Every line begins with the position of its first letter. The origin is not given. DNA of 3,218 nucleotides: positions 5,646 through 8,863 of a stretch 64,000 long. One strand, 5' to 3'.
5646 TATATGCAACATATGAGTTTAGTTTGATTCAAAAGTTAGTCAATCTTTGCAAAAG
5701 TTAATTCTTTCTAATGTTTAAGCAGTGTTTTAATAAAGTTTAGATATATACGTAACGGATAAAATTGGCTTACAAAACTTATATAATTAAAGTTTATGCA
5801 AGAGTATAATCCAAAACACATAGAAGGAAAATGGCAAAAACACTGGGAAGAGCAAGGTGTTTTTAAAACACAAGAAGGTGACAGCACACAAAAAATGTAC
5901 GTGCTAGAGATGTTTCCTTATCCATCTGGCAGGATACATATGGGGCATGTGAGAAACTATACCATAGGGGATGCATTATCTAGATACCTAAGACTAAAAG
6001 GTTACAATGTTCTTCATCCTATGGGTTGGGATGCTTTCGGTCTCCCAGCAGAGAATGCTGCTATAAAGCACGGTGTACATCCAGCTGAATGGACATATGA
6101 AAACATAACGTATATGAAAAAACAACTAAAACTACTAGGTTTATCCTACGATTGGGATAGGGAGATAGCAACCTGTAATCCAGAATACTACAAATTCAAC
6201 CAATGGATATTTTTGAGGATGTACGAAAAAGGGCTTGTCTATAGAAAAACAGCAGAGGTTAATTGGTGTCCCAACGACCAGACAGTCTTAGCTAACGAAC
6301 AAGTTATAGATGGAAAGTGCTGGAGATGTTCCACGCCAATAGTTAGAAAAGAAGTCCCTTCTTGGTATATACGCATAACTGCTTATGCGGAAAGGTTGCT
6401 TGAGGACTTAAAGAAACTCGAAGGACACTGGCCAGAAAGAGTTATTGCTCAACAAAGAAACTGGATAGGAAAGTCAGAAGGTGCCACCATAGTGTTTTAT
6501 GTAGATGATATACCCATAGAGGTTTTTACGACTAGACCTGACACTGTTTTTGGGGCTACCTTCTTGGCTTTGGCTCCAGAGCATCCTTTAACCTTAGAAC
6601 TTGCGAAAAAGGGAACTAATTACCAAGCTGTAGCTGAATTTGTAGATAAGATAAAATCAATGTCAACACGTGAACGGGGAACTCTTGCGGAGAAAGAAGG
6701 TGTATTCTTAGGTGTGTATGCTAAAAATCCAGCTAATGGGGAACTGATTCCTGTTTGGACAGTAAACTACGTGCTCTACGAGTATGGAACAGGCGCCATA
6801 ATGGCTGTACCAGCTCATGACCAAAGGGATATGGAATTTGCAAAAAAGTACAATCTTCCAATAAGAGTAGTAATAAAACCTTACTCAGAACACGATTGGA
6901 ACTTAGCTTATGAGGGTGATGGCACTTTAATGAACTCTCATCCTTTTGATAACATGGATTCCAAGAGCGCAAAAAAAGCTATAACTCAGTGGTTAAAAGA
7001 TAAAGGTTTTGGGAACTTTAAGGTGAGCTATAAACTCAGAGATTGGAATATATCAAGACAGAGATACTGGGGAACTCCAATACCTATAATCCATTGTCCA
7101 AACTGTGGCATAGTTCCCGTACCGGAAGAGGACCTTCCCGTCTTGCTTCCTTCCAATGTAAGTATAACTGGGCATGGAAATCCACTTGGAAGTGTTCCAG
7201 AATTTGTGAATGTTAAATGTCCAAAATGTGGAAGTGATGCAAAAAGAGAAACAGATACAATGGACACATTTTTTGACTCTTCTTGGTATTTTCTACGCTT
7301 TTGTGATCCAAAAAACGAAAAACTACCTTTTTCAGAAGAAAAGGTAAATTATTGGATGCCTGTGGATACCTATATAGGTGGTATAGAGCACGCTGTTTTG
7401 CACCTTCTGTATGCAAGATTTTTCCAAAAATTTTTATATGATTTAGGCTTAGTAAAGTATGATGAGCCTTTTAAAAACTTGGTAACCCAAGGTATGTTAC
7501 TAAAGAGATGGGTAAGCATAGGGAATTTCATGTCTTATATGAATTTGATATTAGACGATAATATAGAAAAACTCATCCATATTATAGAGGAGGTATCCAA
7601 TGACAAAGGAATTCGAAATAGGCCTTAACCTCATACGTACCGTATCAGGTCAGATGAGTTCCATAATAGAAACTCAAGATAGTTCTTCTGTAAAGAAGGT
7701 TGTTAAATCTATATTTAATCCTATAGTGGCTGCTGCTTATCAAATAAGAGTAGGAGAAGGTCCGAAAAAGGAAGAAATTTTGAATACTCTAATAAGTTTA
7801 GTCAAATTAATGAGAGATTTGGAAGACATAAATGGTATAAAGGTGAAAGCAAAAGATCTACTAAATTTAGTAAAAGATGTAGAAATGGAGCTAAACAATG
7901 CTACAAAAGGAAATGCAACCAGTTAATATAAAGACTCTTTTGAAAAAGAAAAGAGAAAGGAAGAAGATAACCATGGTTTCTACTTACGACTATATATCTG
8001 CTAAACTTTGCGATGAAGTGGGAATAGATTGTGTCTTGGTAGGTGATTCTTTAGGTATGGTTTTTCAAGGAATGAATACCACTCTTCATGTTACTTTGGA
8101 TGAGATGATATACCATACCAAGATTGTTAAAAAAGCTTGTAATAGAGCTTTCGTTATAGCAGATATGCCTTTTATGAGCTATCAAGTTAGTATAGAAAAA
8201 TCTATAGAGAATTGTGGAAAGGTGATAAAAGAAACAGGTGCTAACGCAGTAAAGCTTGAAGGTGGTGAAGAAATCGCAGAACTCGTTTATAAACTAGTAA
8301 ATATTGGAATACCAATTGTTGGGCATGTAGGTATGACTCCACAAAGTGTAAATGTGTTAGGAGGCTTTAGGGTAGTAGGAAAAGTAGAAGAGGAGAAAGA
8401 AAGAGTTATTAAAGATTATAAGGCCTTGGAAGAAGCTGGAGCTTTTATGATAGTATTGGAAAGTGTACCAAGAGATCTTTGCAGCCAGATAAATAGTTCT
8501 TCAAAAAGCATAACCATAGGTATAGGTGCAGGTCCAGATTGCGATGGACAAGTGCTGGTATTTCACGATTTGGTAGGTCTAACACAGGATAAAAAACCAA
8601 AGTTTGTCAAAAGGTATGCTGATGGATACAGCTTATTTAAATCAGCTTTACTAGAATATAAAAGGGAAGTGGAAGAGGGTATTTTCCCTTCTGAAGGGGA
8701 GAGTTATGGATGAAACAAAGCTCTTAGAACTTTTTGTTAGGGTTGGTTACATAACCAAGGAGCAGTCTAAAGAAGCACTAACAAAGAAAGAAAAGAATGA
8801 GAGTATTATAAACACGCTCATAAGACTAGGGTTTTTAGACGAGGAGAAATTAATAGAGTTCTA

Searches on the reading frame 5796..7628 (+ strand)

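Call 22: search_protein_families(library=pfam, proteins=[window:5796-7628:+], max_evalue=0.001)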
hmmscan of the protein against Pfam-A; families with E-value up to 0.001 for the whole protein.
window:5796-7628:+ (610 aa): 3 families
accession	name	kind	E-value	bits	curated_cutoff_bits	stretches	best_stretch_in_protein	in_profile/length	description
PF13603.12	tRNA-synt_1_2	-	1.3e-66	224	25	1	221-400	1-184/185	Leucyl-tRNA synthetase, editing domain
PF00133.28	tRNA-synt_1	-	2.5e-45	155.4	22.7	2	12-224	1-225/414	tRNA synthetases class I (I, L, M and V)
PF09334.17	tRNA-synt_1g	-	5.5e-30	104.8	20.1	1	38-179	5-143/391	tRNA synthetases class I (M)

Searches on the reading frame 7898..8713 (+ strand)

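Call 22: search_protein_families(library=pfam, proteins=[window:7898-8713:+], max_evalue=0.001)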
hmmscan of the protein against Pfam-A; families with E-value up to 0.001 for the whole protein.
window:7898-8713:+ (271 aa): 1 family
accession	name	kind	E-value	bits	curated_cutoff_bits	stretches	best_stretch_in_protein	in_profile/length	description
PF02548.21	Pantoate_transf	-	4.2e-108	361.1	28.7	1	9-266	2-259/259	Ketopantoate hydroxymethyltransferase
